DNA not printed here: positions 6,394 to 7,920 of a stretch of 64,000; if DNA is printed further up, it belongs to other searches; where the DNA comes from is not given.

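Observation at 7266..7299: In-frame heptanucleotide repeat (AAAATCC)x4 inside a GT4 glycosyltransferase: possible slipped-strand phase-variation switch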

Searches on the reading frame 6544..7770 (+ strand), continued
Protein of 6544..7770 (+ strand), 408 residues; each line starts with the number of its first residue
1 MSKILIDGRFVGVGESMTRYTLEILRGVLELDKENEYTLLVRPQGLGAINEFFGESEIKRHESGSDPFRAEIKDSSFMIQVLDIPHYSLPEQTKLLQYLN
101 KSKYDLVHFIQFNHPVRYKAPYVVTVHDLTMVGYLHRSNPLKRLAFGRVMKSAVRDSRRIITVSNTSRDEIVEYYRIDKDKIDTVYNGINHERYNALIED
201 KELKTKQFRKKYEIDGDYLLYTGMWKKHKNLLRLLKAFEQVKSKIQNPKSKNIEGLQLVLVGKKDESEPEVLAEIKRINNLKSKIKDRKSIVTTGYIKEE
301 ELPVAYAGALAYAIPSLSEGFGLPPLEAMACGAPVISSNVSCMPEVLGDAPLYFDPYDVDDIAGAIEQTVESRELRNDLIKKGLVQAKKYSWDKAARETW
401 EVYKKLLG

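Call 13: find_related_loci(query=A1, collection=genome_contigs, flank=1500)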
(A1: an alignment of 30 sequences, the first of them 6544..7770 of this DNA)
Query A1 (408 aa) in genome_contigs; peptide patterns used: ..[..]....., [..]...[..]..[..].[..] (x = any residue, [..] = any of these).
46 stretches matched a pattern; 24 encode a relative of the query (tblastn E <= 1e-3); 24 distinct loci.
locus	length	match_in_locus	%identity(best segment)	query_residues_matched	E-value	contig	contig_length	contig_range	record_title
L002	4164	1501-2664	63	1-404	6e-171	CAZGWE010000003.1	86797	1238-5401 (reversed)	MAG TPA_asm: uncultured Candidatus Saccharibacteria bacterium isolate binchicken_co251_1001 genome assembly, contig: NOD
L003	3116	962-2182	57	1-408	2e-166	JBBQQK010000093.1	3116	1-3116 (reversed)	MAG: Patescibacteria group bacterium isolate Co_metawrap_1577 Cmw_1577_k141_27946045_length_3116_cov_6.0000, whole genom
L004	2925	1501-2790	56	3-407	7e-160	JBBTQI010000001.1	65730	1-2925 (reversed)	MAG: Patescibacteria group bacterium isolate H43-bin163_1 H43_bin163_1_000000000001, whole genome shotgun sequence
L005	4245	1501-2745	56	1-407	5e-155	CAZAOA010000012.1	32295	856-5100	MAG TPA_asm: uncultured Candidatus Saccharibacteria bacterium isolate SRP179991_co5_105 genome assembly, contig: NODE_23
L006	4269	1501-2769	54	1-407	3e-151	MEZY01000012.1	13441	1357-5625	MAG: Candidatus Berkelbacteria bacterium RIFOXYA2_FULL_43_10 rifoxya2_full_scaffold_1632, whole genome shotgun sequence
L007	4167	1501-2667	56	1-407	2e-149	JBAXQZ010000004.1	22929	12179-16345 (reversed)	MAG: bacterium isolate ELA570 MAG570_4, whole genome shotgun sequence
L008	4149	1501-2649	54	3-407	2e-148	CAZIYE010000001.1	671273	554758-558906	MAG TPA_asm: uncultured Candidatus Saccharibacteria bacterium isolate SRP272421_co4_706 genome assembly, contig: NODE_1_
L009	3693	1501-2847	52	1-407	4e-147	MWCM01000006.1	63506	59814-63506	MAG: bacterium ADurb.Bin212 isolate ADurb.Bin212 BWY19_contig000006, whole genome shotgun sequence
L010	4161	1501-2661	56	1-408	6e-153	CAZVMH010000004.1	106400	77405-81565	MAG TPA_asm: uncultured Candidatus Saccharibacteria bacterium isolate binchicken_co79_39 genome assembly, contig: NODE_9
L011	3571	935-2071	56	1-404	2e-145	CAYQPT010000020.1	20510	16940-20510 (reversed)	MAG TPA_asm: uncultured Candidatus Saccharibacteria bacterium isolate SRP192927_co1_1036 genome assembly, contig: NODE_5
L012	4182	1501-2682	54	1-407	1e-142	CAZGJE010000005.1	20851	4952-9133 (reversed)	MAG TPA_asm: uncultured Candidatus Saccharibacteria bacterium isolate SRP272421_co2_166 genome assembly, contig: NODE_71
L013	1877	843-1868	57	3-366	7e-152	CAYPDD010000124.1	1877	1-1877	MAG TPA_asm: uncultured Candidatus Saccharibacteria bacterium isolate SRP272421_co2_75 genome assembly, contig: NODE_283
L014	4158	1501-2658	53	1-407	1e-138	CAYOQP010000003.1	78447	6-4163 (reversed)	MAG TPA_asm: uncultured Candidatus Saccharibacteria bacterium isolate SRP272421_co1_692 genome assembly, contig: NODE_41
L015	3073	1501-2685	53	1-407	2e-139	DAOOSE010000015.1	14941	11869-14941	MAG TPA_asm: bacterium isolate AMR_MDS_2527 NODE_4894_length_14941_cov_4.931278, whole genome shotgun sequence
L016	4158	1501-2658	52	1-407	1e-135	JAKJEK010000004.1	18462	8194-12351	MAG: Patescibacteria group bacterium isolate UR.bin185 UR_contig_7666, whole genome shotgun sequence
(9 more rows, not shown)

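Call 20: find_related_loci(query=A1, collection=metagenome_contigs, flank=1000)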
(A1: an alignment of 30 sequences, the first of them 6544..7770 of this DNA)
Query A1 (408 aa) in metagenome_contigs; peptide patterns used: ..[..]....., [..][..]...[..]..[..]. (x = any residue, [..] = any of these).
114 stretches matched a pattern; 39 encode a relative of the query (tblastn E <= 1e-3); 39 distinct loci.
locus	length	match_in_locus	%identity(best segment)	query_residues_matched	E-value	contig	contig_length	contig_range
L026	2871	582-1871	57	1-408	1e-163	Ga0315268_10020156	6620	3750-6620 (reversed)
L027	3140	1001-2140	58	1-408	1e-157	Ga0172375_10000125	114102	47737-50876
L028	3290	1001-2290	56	3-407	1e-156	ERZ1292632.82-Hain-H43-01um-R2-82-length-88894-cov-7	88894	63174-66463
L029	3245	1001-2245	56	1-407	3e-155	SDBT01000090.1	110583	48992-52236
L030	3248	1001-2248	55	1-407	7e-155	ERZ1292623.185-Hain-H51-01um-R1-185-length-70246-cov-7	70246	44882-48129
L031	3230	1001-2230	57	1-407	8e-155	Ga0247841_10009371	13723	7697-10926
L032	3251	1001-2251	56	1-407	6e-155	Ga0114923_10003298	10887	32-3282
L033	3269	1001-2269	54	1-407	1e-151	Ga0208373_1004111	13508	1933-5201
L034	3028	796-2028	55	1-407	9e-154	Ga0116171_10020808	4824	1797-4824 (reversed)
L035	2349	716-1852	55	1-407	3e-160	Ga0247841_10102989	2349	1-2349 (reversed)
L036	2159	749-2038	54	1-407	5e-161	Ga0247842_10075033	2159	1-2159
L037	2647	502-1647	55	3-407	1e-153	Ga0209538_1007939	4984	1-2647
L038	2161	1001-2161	56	1-405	2e-154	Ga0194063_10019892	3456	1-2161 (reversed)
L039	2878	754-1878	56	3-406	5e-152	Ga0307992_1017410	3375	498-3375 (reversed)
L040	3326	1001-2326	54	3-406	1e-145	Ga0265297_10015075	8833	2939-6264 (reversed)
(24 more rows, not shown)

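Call 25: list_cluster_members(proteins=[P0001, P0022, P0054, P0082, P0095, P0096, P0097, P0098, P0109, P0112])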
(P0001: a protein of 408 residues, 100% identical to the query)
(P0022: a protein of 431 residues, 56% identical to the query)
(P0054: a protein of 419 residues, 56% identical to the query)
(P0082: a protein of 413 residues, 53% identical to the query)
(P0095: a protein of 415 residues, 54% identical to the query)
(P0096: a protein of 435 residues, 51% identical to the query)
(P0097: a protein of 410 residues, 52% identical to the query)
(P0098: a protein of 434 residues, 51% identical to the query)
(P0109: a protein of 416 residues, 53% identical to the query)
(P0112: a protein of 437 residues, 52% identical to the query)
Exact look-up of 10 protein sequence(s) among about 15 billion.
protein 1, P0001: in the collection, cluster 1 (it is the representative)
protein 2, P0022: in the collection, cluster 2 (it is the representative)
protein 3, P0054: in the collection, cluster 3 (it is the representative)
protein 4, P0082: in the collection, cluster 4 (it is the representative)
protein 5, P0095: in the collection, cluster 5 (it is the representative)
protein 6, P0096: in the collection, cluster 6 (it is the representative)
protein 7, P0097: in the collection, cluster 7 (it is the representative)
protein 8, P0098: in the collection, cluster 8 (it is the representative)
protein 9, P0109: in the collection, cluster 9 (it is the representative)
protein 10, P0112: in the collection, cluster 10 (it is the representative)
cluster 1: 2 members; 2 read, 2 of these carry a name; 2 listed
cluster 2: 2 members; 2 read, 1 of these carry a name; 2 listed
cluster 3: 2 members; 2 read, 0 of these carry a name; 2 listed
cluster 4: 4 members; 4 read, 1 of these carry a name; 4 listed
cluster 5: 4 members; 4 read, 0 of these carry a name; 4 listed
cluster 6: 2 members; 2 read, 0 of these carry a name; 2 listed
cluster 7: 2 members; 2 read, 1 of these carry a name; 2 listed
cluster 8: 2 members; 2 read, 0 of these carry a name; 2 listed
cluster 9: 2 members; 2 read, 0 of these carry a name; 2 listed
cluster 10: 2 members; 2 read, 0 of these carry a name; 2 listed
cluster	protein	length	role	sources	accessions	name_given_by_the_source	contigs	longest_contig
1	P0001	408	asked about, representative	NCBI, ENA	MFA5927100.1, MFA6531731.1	MAG: glycosyltransferase family 1 protein [Patescibacteria group bacterium]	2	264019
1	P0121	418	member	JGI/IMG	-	glycosyltransferase involved in cell wall biosynthesis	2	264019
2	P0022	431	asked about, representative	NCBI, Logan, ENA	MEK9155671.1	MAG: glycosyltransferase family 1 protein [Patescibacteria group bacterium]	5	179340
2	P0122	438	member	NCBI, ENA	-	-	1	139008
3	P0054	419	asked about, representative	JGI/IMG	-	-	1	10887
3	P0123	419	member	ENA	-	-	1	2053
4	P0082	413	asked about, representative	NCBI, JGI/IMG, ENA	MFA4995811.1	MAG: glycosyltransferase family 1 protein [Patescibacteria group bacterium]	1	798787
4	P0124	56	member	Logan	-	-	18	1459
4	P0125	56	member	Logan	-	-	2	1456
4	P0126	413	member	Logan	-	-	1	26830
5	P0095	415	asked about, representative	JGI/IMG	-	-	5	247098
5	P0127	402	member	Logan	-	-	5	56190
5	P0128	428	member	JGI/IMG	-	-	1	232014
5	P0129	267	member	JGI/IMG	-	-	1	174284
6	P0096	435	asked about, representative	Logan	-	-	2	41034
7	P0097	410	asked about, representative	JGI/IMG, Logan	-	glycosyltransferase involved in cell wall biosynthesis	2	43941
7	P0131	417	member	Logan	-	-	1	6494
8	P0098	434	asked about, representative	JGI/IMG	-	-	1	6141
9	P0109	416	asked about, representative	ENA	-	-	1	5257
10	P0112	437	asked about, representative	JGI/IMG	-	-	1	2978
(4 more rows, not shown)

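Call 29: find_encoding_contigs(protein=P0129, flank=1500, max_places=3)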
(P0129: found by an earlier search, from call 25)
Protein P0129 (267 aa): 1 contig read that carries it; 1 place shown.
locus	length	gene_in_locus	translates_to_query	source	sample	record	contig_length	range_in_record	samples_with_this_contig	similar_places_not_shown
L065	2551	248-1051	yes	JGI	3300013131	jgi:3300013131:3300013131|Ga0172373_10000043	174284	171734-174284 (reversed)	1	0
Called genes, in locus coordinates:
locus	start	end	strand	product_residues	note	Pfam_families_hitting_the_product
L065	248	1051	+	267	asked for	PF00982:Glyco_transf_20, PF13439:Glyco_transf_4 (weak), PF20706:GT4-conflict, PF00534:Glycos_transf_1, PF13692:Glyco_trans_1_4, PF13524:Glyco_trans_1_2 (weak)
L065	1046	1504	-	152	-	-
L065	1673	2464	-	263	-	-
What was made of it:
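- Tried and rejected: P0129 (267 aa, 174-kb contig) as an OFF allele: it is cut by the contig end (call 29).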

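Call 30: find_encoding_contigs(protein=P0097, flank=500, max_places=3)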
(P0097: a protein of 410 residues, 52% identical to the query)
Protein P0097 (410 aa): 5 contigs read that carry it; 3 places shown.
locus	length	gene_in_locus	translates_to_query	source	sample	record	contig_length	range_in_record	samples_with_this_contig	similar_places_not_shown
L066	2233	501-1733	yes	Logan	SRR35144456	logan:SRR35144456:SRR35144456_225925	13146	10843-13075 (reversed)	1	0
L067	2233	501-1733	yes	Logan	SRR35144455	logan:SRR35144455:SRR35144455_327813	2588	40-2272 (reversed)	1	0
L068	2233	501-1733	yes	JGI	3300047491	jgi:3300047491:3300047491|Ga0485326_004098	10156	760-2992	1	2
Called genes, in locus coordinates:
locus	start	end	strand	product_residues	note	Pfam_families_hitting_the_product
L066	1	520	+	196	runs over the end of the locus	?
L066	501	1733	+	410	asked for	PF13439:Glyco_transf_4, PF00982:Glyco_transf_20, PF00534:Glycos_transf_1, PF13692:Glyco_trans_1_4, PF20706:GT4-conflict (weak), PF13524:Glyco_trans_1_2 (weak)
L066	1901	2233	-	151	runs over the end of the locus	-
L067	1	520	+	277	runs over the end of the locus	?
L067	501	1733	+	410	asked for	PF13439:Glyco_transf_4, PF00982:Glyco_transf_20, PF00534:Glycos_transf_1, PF13692:Glyco_trans_1_4, PF20706:GT4-conflict (weak), PF13524:Glyco_trans_1_2 (weak)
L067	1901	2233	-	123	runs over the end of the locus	?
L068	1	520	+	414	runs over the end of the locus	-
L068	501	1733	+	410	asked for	PF13439:Glyco_transf_4, PF00982:Glyco_transf_20, PF00534:Glycos_transf_1, PF13692:Glyco_trans_1_4, PF20706:GT4-conflict (weak), PF13524:Glyco_trans_1_2 (weak)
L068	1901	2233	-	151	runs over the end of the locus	-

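Call 31: find_encoding_contigs(protein=P0131, flank=500, max_places=3)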
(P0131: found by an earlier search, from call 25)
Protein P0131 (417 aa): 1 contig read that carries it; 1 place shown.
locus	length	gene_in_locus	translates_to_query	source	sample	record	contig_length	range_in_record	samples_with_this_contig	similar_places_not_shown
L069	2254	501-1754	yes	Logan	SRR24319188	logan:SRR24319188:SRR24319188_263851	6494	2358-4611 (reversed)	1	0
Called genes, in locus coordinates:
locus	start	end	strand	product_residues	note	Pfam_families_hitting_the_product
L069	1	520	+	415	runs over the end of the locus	-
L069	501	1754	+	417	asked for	PF13439:Glyco_transf_4, PF00982:Glyco_transf_20, PF00534:Glycos_transf_1, PF13692:Glyco_trans_1_4, PF20706:GT4-conflict (weak), PF13524:Glyco_trans_1_2 (weak)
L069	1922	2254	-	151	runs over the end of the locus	-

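Call 37: search_solved_structures(query=window:6544-7770:+, max_evalue=1e-10, show_alignments=2)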
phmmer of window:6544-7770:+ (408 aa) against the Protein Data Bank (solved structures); distinct sequences matched with E-value up to 1e-10: 2.
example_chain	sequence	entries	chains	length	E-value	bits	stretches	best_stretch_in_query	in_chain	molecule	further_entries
7qsg_A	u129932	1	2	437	1.8e-15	59.8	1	291-407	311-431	D-inositol 3-phosphate glycosyltransferase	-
6kih_A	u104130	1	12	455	1e-12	50.8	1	255-407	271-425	Tll1590 protein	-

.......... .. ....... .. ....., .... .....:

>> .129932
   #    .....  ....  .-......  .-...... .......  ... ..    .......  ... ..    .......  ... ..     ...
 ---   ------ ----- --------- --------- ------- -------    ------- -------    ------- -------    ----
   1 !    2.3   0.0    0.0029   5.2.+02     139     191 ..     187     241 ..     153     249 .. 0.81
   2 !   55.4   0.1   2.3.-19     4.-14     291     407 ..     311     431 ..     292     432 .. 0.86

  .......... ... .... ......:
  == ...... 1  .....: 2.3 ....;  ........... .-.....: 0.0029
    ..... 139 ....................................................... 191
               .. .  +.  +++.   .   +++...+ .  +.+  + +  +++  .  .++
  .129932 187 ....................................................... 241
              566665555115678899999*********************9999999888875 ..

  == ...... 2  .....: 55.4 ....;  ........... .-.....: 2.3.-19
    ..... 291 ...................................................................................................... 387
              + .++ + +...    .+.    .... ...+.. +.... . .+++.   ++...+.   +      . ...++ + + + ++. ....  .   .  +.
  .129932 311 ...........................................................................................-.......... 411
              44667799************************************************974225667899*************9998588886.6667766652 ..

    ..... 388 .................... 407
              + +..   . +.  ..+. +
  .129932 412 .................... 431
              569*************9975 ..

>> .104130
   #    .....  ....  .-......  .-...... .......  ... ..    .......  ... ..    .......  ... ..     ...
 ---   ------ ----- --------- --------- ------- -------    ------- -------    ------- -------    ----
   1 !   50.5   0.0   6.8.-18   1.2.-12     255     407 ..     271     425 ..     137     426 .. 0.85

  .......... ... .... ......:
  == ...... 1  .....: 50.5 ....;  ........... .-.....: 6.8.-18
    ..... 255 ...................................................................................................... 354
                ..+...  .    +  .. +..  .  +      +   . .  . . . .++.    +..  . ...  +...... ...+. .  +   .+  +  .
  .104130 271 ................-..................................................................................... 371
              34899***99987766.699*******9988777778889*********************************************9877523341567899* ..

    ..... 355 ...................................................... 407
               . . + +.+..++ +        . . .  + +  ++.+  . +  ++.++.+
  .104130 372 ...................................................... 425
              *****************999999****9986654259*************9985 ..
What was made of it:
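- On GT4 (GT-B fold) retaining glycosyltransferase: The region aligns to the PDB GT4 enzymes 7qsg and 6kih (call 37).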

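Call 46: predict_structure(alignment_id=A1)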
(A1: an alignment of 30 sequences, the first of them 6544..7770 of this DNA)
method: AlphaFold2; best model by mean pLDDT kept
length: 408 residues; sequences in the alignment: 30
mean_pLDDT: 85.9   pTM: 0.86
mean pLDDT of the five models: 85.9, 84.8, 84.3, 84.2, 83.6
residues with pLDDT >= 90: 221; 70-90: 130; 50-70: 50; < 50: 7
segments of 3 or more residues with pLDDT < 50: 62-65
pLDDT, mean of each block of 10 residues (from residue 1): 93 85 93 93 89 67 51 71 81 91 95 86 84 59 81 93 90 92 94 86 92 93 75 94 72 79 85 93 67 89 95 76 88 93 84 94 96 96 97 96 95
secondary structure, 60 per line:
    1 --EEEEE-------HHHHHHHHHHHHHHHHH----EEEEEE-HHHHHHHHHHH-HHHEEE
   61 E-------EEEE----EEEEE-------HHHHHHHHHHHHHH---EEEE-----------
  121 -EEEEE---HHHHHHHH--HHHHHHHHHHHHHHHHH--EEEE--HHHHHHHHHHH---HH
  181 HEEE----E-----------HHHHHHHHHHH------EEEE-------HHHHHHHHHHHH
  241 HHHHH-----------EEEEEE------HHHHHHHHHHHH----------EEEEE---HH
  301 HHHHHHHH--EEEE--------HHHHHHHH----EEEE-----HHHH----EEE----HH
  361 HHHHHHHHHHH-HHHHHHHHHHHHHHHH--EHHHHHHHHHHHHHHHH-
elements in order: E3-7 H15-31 E36-41 H43-53 E58-61 E69-72 E77-81 H89-102 E106-109 E122-126 H130-137 H140-156 E159-162 H165-175 E182-184 H201-211 E218-221 H229-245 E257-262 H269-280 E291-295 H299-308 E311-314 H323-330 E335-338 H344-347 E352-354 H359-371 H373-388 H392-407
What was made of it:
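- On GT4 (GT-B fold) retaining glycosyltransferase: The AF2 model shows two Rossmann-like domains, pTM 0.86, call 46.
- Checked: In the AlphaFold model (pLDDT 85.9, call 46) the repeat covers the C-terminal end of helix a1 (229-245) and the a1-b2 loop (246-256) of the C-terminal Rossmann domain.
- The loops have lowered pLDDT and lie on the surface of the fold (call 46).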
